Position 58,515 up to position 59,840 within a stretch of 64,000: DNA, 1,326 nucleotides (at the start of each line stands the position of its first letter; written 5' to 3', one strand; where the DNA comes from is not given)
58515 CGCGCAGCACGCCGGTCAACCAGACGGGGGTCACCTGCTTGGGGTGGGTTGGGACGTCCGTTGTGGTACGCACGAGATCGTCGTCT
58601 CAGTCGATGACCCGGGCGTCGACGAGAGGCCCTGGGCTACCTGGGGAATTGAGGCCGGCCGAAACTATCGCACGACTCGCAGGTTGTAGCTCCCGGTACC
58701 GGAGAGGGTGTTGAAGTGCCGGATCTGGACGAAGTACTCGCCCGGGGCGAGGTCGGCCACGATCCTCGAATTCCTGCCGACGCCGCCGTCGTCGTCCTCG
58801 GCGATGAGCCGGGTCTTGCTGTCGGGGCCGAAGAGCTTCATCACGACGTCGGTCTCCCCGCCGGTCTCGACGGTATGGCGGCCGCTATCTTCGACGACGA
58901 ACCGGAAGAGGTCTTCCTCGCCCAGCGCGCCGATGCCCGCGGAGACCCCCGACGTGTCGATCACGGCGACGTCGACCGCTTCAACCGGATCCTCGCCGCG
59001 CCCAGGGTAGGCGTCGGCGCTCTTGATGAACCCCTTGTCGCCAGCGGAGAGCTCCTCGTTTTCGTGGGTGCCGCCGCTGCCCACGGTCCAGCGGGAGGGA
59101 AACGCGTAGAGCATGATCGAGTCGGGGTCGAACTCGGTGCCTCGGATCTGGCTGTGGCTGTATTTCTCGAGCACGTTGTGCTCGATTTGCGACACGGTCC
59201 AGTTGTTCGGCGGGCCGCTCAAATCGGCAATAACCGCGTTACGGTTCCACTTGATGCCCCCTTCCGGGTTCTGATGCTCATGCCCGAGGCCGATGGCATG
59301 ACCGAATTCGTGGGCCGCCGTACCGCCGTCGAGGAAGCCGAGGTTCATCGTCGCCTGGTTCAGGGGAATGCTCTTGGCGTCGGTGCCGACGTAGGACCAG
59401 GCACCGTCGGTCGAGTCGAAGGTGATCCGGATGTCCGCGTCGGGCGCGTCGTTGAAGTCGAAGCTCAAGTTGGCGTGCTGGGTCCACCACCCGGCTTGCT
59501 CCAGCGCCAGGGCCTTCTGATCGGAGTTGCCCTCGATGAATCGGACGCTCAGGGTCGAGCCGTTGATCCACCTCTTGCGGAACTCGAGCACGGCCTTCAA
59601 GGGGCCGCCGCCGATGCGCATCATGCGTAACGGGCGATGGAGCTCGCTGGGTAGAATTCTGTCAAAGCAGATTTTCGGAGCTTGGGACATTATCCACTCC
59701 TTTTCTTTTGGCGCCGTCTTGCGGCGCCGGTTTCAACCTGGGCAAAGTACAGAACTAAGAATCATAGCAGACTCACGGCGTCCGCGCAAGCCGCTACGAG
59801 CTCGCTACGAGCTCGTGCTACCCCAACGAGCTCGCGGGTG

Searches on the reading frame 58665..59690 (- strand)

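Call 71: search_protein_families(library=pfam, proteins=[window:58665-59690:-], max_evalue=0.001)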
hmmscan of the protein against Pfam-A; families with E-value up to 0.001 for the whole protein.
window:58665-59690:- (341 aa): 3 families
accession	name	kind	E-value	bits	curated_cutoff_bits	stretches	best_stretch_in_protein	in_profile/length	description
PF01400.30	Astacin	-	3.7e-09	37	22.5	1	59-196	20-144/189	Astacin (Peptidase family M12A)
PF04151.21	PPC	-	6.5e-08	33.8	25.9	1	259-324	2-69/70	Bacterial pre-peptidase C-terminal domain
PF00413.30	Peptidase_M10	-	0.00098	19.5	24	0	125-140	112-127/159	Matrixin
